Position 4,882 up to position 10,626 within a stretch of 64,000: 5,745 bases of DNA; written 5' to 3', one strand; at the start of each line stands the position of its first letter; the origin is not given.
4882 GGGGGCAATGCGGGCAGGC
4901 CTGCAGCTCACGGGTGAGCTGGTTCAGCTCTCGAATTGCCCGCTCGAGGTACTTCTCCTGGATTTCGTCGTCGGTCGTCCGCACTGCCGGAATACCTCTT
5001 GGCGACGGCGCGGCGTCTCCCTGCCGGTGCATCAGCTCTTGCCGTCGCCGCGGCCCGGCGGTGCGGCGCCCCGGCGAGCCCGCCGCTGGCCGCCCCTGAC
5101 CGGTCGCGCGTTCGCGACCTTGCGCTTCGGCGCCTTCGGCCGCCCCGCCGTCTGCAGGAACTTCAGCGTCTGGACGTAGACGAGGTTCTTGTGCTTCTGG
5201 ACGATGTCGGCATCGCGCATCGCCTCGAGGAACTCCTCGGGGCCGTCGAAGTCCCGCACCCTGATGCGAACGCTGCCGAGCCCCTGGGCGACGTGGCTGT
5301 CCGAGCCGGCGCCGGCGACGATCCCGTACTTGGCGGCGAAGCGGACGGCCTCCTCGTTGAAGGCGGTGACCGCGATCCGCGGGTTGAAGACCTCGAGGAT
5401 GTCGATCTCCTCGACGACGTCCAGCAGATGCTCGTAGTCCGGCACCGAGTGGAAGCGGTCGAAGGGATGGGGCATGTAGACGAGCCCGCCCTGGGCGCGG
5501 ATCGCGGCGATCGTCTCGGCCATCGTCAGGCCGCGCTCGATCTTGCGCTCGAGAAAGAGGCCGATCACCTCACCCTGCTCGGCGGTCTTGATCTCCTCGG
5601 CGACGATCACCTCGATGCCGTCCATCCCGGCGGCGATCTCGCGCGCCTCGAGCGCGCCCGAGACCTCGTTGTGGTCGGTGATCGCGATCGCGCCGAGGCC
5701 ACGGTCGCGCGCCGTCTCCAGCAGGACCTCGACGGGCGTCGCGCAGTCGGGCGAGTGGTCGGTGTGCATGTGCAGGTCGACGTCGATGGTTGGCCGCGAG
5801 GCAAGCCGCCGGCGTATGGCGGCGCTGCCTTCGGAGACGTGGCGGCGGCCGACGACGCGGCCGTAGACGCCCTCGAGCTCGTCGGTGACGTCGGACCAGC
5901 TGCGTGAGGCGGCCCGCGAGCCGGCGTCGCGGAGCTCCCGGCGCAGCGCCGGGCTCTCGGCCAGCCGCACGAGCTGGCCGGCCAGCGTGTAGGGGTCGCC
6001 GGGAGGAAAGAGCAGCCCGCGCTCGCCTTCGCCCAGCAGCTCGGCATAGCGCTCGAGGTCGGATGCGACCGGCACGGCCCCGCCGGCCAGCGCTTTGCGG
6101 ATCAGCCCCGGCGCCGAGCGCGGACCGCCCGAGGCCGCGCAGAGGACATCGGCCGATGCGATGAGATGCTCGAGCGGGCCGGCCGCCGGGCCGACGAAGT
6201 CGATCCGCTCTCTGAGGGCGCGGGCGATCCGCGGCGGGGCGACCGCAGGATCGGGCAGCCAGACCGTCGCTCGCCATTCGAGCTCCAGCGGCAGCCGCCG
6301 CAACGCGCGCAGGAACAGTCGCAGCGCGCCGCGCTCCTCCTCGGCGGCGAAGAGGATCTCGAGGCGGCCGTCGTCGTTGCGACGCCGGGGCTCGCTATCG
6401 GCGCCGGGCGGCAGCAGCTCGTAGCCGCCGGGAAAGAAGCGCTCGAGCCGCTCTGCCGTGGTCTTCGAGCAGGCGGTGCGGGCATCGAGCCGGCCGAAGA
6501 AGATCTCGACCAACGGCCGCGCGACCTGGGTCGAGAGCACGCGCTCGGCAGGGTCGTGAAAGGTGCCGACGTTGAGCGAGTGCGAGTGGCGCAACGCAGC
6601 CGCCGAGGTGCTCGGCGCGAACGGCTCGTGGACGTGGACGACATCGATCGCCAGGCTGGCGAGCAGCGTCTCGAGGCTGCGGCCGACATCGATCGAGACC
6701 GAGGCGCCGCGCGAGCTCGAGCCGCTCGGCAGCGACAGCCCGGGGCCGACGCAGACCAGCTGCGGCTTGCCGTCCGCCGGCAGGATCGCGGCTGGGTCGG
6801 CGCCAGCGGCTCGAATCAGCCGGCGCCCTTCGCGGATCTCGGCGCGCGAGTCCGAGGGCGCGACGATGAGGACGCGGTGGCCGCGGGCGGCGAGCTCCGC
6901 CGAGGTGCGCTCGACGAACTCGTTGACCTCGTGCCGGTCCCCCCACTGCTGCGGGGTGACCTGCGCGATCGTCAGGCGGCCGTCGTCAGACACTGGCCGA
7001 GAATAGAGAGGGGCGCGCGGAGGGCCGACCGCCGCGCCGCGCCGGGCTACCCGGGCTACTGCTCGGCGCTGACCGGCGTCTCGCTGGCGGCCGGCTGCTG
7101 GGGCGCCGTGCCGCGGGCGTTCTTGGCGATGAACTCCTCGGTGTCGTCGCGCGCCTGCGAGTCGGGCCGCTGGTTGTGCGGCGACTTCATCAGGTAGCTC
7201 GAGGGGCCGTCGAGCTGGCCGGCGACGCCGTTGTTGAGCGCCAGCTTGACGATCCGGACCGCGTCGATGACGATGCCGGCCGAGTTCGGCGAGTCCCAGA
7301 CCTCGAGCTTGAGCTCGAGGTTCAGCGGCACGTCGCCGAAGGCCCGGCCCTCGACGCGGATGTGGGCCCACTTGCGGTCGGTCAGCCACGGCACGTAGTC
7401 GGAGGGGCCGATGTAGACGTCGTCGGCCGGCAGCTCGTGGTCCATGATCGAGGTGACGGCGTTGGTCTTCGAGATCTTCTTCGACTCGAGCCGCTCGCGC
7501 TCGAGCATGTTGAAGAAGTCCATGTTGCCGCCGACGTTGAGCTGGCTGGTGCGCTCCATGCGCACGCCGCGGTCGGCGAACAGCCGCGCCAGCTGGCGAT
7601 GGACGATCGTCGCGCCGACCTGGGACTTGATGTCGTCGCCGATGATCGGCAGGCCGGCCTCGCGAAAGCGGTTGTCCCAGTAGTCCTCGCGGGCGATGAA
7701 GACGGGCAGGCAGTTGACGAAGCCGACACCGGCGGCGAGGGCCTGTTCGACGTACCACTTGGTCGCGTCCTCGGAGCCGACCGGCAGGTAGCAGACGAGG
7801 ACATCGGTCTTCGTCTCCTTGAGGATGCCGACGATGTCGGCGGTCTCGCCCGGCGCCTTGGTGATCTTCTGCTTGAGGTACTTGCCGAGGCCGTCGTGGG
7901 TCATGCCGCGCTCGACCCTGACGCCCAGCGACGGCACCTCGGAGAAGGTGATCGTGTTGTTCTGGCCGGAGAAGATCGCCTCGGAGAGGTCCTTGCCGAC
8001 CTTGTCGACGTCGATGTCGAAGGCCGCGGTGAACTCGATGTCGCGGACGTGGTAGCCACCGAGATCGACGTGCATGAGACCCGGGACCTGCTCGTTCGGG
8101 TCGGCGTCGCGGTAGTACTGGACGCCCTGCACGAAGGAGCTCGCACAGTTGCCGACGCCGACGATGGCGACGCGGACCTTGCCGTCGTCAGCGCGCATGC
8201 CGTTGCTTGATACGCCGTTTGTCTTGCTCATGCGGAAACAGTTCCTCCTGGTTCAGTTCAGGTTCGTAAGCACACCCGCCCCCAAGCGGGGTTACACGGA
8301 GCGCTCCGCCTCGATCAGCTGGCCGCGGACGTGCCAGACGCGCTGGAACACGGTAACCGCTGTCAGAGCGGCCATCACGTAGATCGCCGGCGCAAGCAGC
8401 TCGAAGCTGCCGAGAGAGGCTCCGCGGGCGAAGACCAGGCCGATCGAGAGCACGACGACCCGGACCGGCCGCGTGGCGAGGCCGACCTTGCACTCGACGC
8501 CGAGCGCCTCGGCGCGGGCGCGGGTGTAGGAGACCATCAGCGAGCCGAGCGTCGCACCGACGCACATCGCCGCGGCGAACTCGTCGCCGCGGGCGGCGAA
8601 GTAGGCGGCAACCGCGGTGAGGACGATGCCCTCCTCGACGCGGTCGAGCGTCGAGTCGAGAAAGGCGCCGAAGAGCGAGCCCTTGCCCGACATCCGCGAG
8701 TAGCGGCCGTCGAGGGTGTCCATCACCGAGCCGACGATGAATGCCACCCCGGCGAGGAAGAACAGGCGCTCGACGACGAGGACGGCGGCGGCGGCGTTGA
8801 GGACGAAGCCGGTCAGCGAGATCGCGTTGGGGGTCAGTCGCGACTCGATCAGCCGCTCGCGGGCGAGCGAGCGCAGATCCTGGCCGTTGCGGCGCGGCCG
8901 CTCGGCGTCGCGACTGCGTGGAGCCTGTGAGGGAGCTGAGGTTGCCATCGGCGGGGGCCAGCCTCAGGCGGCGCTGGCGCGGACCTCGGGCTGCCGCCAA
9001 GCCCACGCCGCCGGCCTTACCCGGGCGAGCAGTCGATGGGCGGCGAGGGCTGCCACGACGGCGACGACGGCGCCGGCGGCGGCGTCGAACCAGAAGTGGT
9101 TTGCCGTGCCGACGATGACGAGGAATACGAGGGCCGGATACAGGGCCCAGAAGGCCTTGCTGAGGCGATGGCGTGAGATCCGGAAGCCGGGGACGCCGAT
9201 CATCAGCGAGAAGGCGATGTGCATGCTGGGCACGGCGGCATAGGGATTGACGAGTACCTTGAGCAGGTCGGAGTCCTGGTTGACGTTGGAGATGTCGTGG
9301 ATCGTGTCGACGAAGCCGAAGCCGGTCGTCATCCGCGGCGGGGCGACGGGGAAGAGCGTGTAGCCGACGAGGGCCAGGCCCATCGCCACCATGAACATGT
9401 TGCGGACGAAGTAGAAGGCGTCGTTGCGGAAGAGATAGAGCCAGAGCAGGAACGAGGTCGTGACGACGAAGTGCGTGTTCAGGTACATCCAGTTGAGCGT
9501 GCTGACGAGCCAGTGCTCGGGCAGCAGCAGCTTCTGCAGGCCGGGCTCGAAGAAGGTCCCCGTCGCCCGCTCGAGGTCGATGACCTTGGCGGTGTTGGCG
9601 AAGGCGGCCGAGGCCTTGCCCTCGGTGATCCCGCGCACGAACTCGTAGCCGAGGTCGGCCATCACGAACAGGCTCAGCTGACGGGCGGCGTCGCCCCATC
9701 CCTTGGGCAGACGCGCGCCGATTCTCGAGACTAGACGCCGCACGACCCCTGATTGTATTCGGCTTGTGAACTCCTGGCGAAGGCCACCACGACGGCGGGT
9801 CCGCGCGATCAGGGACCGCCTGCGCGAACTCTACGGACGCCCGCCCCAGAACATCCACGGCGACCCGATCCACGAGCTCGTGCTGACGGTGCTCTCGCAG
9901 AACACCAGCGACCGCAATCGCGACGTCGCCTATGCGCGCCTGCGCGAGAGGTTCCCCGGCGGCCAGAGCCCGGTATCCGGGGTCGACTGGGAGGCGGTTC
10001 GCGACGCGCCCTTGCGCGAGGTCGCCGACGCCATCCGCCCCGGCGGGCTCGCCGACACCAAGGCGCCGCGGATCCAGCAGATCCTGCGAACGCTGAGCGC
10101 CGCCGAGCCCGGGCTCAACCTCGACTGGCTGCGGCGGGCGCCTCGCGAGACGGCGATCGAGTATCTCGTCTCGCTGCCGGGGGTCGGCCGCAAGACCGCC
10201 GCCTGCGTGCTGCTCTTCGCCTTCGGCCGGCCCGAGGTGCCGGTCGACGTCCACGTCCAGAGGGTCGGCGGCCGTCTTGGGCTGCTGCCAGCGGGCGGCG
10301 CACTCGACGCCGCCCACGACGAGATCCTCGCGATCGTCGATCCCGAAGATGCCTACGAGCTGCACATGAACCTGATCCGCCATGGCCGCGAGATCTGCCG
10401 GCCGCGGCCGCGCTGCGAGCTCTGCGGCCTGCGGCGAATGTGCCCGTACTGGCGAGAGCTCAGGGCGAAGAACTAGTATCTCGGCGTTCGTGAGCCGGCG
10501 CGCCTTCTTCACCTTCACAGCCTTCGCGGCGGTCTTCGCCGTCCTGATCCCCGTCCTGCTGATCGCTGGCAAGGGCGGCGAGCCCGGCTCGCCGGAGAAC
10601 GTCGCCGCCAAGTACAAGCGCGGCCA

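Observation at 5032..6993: PimA-like mannosyltransferase fused to a PHP phosphoesterase inside an ino1/PIP-synthase operon: candidate PIP phosphatase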

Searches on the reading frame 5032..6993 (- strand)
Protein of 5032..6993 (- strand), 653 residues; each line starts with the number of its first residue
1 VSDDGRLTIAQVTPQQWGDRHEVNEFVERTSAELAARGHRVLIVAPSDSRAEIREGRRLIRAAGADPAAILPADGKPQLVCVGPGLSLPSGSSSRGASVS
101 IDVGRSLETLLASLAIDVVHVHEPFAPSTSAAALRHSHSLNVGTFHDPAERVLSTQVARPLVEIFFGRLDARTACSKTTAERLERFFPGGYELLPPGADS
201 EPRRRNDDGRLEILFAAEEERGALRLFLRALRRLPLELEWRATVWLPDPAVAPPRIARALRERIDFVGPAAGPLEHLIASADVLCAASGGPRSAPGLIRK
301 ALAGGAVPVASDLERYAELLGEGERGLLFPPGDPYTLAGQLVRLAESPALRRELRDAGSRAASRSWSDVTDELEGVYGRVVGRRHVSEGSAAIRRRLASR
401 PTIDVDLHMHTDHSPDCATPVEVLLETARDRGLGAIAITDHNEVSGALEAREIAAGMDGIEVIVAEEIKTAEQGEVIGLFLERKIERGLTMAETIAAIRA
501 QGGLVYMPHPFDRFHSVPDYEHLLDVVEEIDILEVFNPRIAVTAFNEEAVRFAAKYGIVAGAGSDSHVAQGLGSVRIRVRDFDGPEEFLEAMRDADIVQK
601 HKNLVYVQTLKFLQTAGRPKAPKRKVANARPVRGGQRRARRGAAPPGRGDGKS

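Call 5: search_protein_families(library=pfam, proteins=[window:5032-6993:-], max_evalue=0.01)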
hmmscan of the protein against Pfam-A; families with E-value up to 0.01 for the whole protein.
window:5032-6993:- (653 aa): 6 families
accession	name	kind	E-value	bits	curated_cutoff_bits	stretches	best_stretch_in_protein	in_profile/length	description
PF13439.12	Glyco_transf_4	-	2.6e-17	63.8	28.5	1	25-200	6-168/170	Glycosyltransferase Family 4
PF13263.12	PHP_C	-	1.8e-11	43.8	21.3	1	545-594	3-53/56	PHP-associated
PF02811.25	PHP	-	2.1e-11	44.9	26.4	1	406-484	1-71/164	PHP domain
PF13692.12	Glyco_trans_1_4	-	3.4e-10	40.8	27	1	220-346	13-141/142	Glycosyl transferases group 1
PF13579.12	Glyco_trans_4_4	-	4.5e-10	40.5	29.7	1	24-187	4-146/158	Glycosyl transferase 4-like domain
PF00534.26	Glycos_transf_1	-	4.1e-05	23.6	26.4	1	259-358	70-169/172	Glycosyl transferases group 1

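Call 6: search_protein_families(library=ncbifam, proteins=[window:5032-6993:-], max_evalue=0.01)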
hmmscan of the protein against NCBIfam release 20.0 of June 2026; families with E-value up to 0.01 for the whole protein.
window:5032-6993:- (653 aa): 20 families
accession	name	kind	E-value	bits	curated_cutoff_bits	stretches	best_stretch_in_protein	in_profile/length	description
NF038032.1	CehA_McbA_metalo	domain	7.4e-19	68.3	80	1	405-594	5-210/315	CehA/McbA family metallohydrolase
NF047791.1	RNaseRnm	equivalog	1.6e-09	37.4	375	1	405-473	3-71/275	RNase RNM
NF041577.1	nside_bi_sphtase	equivalog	1.7e-09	37.3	400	1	404-473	3-70/276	3',5'-nucleoside bisphosphate phosphatase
TIGR04063.1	stp3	hypoth_equivalog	5.7e-08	32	442.05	1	301-381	314-396/397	TIGR04063 family PEP-CTERM/XrtA system glycosyltransferase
NF041661.1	Cycl_ph_dihydrol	equivalog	4.1e-07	29.6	500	1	406-472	1-70/259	phosphoribosyl 1,2-cyclic phosphate 1,2-diphosphodiesterase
NF041876.1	EPS_EpsE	equivalog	5.9e-06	25.8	400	1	260-364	274-378/389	exopolysaccharide biosynthesis GT4 family glycosyltransferase EpsE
NF006702.0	PRK09248.1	domain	7e-05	22.4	264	0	403-442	3-42/246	PHP domain-containing protein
NF004226.0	PRK05673.1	equivalog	8.4e-05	20.6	1002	1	405-473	7-75/1146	DNA polymerase III subunit alpha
TIGR00594.1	polc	superfamily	0.0001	20.5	434.35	1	405-473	2-70/1022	DNA polymerase III subunit alpha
NF001688.0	PRK00448.1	equivalog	0.00011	19.9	873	1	400-475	334-409/1445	PolC-type DNA polymerase III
NF005298.0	PRK06826.1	equivalog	0.00017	19.4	1260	1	405-473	6-74/1151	DNA polymerase III subunit alpha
NF006375.0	PRK08609.1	equivalog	0.00022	19.9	426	1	400-443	332-374/571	DNA polymerase/3'-5' exonuclease PolX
NF045780.1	TrlF_fam_ATP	equivalog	0.00025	19.9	350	1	406-473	9-86/944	TrlF family AAA-like ATPase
TIGR01405.1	polC_Gram_pos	equivalog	0.00041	18.1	1043.45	1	399-473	99-173/1211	DNA polymerase III subunit alpha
NF005928.0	PRK07945.1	equivalog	0.00066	19.1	250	1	400-443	95-137/337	PHP domain-containing protein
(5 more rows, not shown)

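Call 7: search_solved_structures(query=window:5032-6993:-, max_evalue=0.01, show_alignments=0)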
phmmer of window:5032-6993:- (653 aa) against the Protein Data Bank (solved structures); distinct sequences matched with E-value up to 0.01: 7.
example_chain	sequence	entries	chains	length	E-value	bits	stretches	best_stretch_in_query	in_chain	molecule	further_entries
2gej_A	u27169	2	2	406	1.1e-16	64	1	50-389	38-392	PHOSPHATIDYLINOSITOL MANNOSYLTRANSFERASE (PimA)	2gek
4n9w_A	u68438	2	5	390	1.6e-16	63.5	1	51-389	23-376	GDP-mannose-dependent alpha-(1-2)-phosphatidylinositol mannosyltransferase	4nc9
3e0f_A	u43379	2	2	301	6e-06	28.6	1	399-473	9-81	Putative Metal-dependent Phosphoesterase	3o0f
7qsg_A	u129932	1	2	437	0.00012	24.3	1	190-383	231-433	D-inositol 3-phosphate glycosyltransferase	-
7ug9_A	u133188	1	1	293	0.0003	23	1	404-475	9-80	5'-3' exoribonuclease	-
9etk_A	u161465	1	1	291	0.0008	21.6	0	404-477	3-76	Metal-dependent phosphoesterases (PHP family)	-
3f2b_A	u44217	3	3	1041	0.0014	20.8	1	387-477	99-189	DNA-directed DNA polymerase III alpha chain | GEOBACILLUS KAUSTOPHILUS DNA POLC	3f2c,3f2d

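Call 8: find_homologous_proteins(query=window:5032-6993:-)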
Query window:5032-6993:- (653 aa): 8000 proteins with E <= 0.001 among 8000 candidates; the best 120 are listed.
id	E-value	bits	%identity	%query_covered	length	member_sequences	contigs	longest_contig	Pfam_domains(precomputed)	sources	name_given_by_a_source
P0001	0.0e+0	1427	100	100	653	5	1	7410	PF13263.13,PF13579.13,PF02811.27,PF13439.13,PF13692.13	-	-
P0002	0.0e+0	1079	77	98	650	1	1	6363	PF13263.13,PF00534.27,PF13579.13,PF02811.27,PF13439.13,PF13692.13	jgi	jgi:predicted metal-dependent phosphoesterase TrpH/glycosyltransferase involved in cell wall biosynt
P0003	0.0e+0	1038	74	99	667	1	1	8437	PF13263.13,PF00534.27,PF13579.13,PF02811.27,PF13439.13,PF13692.13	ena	-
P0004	0.0e+0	1031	75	96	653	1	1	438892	PF13263.13,PF00534.27,PF13579.13,PF02811.27,PF13439.13,PF13692.13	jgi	jgi:glycosyltransferase involved in cell wall biosynthesis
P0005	0.0e+0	1025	74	96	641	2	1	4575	PF13263.13,PF00534.27,PF13579.13,PF02811.27,PF13439.13,PF13692.13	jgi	jgi:predicted metal-dependent phosphoesterase TrpH/glycosyltransferase involved in cell wall biosynt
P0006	2.4e-282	957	71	97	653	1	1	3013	PF13263.13,PF13579.13,PF02811.27,PF13439.13,PF13692.13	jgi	jgi:predicted metal-dependent phosphoesterase TrpH/glycosyltransferase involved in cell wall biosynt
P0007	1.4e-280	951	69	96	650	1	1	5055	PF13263.13,PF13579.13,PF02811.27,PF13439.13,PF13692.13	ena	-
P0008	1.6e-280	951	68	96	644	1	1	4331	PF13263.13,PF00534.27,PF13579.13,PF02811.27,PF13439.13,PF13692.13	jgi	jgi:predicted metal-dependent phosphoesterase TrpH/glycosyltransferase involved in cell wall biosynt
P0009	3.4e-280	949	69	96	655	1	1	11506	PF13263.13,PF00534.27,PF13579.13,PF02811.27,PF13439.13,PF13692.13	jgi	jgi:predicted metal-dependent phosphoesterase TrpH/glycosyltransferase involved in cell wall biosynt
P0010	7.2e-280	948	69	95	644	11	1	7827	PF13263.13,PF00534.27,PF13579.13,PF02811.27,PF13439.13,PF13692.13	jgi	jgi:predicted metal-dependent phosphoesterase TrpH/glycosyltransferase involved in cell wall biosynt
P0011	2.3e-278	943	68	96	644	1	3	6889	PF13263.13,PF00534.27,PF13579.13,PF02811.27,PF13439.13,PF13692.13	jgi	jgi:predicted metal-dependent phosphoesterase TrpH/glycosyltransferase involved in cell wall biosynt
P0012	2.7e-278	943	70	97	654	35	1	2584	PF13263.13,PF13579.13,PF02811.27,PF13439.13,PF13692.13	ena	-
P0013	3.3e-278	943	70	96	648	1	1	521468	PF13263.13,PF00534.27,PF13579.13,PF02811.27,PF13439.13,PF13692.13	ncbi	ncbi:MAG: glycosyltransferase [Solirubrobacterales bacterium]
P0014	1.9e-277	940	70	96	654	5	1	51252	PF13263.13,PF13579.13,PF02811.27,PF13439.13,PF13692.13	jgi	jgi:predicted metal-dependent phosphoesterase TrpH/glycosyltransferase involved in cell wall biosynt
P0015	2.1e-277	940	68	96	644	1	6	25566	PF13263.13,PF00534.27,PF13579.13,PF02811.27,PF13439.13,PF13692.13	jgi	jgi:predicted metal-dependent phosphoesterase TrpH/glycosyltransferase involved in cell wall biosynt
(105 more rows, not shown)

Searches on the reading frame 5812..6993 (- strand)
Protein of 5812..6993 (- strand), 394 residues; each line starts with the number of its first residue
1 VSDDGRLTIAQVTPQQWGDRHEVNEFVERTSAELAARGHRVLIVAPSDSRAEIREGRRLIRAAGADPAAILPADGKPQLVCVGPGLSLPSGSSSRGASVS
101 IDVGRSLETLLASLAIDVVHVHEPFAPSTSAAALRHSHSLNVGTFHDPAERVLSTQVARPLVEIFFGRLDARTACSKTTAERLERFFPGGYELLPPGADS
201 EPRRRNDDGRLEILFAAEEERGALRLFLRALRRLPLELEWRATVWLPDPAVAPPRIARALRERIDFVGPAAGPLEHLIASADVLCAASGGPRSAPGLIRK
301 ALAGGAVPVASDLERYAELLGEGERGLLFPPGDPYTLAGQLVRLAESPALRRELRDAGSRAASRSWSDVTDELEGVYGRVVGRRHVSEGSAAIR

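Call 28: search_solved_structures(query=window:5812-6993:-, max_evalue=0.001, show_alignments=1)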
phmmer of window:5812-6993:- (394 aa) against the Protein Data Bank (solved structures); distinct sequences matched with E-value up to 0.001: 3.
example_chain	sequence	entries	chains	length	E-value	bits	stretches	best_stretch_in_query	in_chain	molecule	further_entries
4n9w_A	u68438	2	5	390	1.2e-16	64.4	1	51-383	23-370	GDP-mannose-dependent alpha-(1-2)-phosphatidylinositol mannosyltransferase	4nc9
2gej_A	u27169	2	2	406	1.3e-16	64.3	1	51-383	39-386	PHOSPHATIDYLINOSITOL MANNOSYLTRANSFERASE (PimA)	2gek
7qsg_A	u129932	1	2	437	5.8e-05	25.9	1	189-383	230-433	D-inositol 3-phosphate glycosyltransferase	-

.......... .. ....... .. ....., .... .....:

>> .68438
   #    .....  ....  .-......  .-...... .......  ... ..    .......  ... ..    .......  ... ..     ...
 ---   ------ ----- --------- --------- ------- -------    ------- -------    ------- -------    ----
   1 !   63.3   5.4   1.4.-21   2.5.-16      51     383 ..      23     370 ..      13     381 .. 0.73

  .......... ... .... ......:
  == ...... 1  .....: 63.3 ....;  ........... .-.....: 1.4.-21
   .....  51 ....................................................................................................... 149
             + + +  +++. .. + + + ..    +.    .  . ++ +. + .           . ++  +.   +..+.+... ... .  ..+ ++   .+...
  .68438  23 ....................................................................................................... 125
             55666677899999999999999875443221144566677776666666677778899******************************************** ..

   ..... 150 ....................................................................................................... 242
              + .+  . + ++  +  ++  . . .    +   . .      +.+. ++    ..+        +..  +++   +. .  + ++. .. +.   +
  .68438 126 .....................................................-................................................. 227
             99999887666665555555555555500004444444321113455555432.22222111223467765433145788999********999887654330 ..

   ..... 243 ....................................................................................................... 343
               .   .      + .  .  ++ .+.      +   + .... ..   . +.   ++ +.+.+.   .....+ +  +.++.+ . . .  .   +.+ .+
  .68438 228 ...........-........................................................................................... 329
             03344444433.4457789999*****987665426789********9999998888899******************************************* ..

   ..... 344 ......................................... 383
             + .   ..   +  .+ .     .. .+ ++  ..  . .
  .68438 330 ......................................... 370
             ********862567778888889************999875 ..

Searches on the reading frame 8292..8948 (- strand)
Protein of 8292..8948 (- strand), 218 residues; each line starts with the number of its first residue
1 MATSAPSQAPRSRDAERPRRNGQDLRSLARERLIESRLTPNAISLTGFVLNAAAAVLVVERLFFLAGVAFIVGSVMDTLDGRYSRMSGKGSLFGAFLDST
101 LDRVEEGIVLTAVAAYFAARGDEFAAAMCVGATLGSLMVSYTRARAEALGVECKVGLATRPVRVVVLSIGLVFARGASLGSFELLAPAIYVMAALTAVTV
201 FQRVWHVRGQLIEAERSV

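Call 5: search_protein_families(library=pfam, proteins=[window:8292-8948:-], max_evalue=0.01)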
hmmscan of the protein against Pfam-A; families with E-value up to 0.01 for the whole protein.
window:8292-8948:- (218 aa): 2 families
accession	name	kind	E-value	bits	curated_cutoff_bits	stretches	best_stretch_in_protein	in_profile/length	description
PF01066.26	CDP-OH_P_transf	-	5e-14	53.4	22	1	38-187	2-138/152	CDP-alcohol phosphatidyltransferase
PF17112.10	Tom6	-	0.0038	17.1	18.8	0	58-79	20-41/45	Mitochondrial import receptor subunit Tom6, fungal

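Call 6: search_protein_families(library=ncbifam, proteins=[window:8292-8948:-], max_evalue=0.01)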
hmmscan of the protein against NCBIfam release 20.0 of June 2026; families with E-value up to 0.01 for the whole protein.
window:8292-8948:- (218 aa): 9 families
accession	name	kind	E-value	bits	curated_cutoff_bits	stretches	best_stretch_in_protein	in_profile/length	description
NF040950.1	archin_ph_syn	equivalog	2.5e-38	131.9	180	1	31-210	17-190/191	archaetidylinositol phosphate synthase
NF045883.1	PIPSynth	equivalog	4.6e-36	124.3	170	1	31-210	16-195/197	phosphatidylinositol phosphate synthase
NF052561.1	PIPSynBT1523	equivalog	2.6e-31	109.1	350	1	32-211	19-224/232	hypothetical protein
NF041135.1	IPPtranDIPPsyn_Thcocales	equivalog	5.2e-16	58.6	580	1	34-145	246-355/419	bifunctional L-myo-inositol-1-phosphate cytidylyltransferase/CDP-L-myo-inositol myo-inositolphosphotransferase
TIGR00560.1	pgsA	equivalog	5.8e-06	26.9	109.1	1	43-198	13-166/183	CDP-diacylglycerol--glycerol-3-phosphate 3-phosphatidyltransferase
NF008090.0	PRK10832.1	equivalog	9.8e-06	25.8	304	1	56-212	25-180/182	CDP-diacylglycerol--glycerol-3-phosphate 3-phosphatidyltransferase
TIGR00473.1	pssA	equivalog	5.6e-05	23.3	107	1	62-134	18-88/153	CDP-diacylglycerol--serine O-phosphatidyltransferase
NF053678.1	ClpnSynClsA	equivalog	0.0028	17.9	240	1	40-105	6-72/180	cardiolipin synthase ClsA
NF007459.0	PRK10034.1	equivalog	0.0072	15.5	647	1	77-197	17-136/447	gluconate permease GntP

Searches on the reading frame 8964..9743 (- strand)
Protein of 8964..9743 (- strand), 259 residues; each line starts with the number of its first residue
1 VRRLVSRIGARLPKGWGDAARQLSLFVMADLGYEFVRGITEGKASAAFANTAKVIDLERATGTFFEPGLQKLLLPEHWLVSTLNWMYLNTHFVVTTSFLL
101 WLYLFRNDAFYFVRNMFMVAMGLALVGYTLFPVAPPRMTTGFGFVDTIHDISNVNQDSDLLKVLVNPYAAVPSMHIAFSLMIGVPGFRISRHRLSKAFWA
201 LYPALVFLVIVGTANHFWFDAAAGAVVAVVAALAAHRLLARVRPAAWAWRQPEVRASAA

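Call 5: search_protein_families(library=pfam, proteins=[window:8964-9743:-], max_evalue=0.01)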
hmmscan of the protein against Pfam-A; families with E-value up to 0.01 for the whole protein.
window:8964-9743:- (259 aa): 2 families
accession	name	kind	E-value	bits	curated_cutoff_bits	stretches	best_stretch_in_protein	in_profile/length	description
PF14378.12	PAP2_3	-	8.4e-41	140.3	27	1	53-233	2-189/190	PAP2 superfamily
PF01569.27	PAP2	-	0.0001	22.5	27.2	1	168-240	48-126/130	PAP2 superfamily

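Call 6: search_protein_families(library=ncbifam, proteins=[window:8964-9743:-], max_evalue=0.01)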
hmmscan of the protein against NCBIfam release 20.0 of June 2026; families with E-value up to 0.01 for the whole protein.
window:8964-9743:- (259 aa): 1 family
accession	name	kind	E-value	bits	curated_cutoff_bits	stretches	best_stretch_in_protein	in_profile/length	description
NF052609.1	PhinosDhcerSyn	equivalog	2.5e-05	23.8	480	1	90-242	125-290/305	phosphoinositol dihydroceramide synthase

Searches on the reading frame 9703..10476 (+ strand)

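Call 5: search_protein_families(library=pfam, proteins=[window:9703-10476:+], max_evalue=0.01)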
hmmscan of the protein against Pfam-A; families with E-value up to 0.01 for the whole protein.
window:9703-10476:+ (257 aa): 3 families
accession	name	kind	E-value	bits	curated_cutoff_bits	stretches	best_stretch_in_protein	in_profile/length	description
PF00730.31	HhH-GPD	-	1.2e-11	45.3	26.2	1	61-196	2-90/108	HhH-GPD superfamily base excision DNA repair protein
PF00633.29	HHH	-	0.00013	22.1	24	1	155-172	13-30/30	Helix-hairpin-helix motif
PF21176.3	RecR_HhH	-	0.0091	16.2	27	0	151-166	4-19/45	RecR, helix-hairpin-helix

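Call 53: search_protein_families(library=pfam, proteins=[window:9703-10476:+], max_evalue=0.01)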
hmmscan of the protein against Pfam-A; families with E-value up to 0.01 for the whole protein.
window:9703-10476:+ (257 aa): 3 families
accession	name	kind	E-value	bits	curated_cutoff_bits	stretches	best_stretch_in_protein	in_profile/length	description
PF00730.31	HhH-GPD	-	1.2e-11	45.3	26.2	1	61-196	2-90/108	HhH-GPD superfamily base excision DNA repair protein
PF00633.29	HHH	-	0.00013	22.1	24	1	155-172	13-30/30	Helix-hairpin-helix motif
PF21176.3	RecR_HhH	-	0.0091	16.2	27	0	151-166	4-19/45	RecR, helix-hairpin-helix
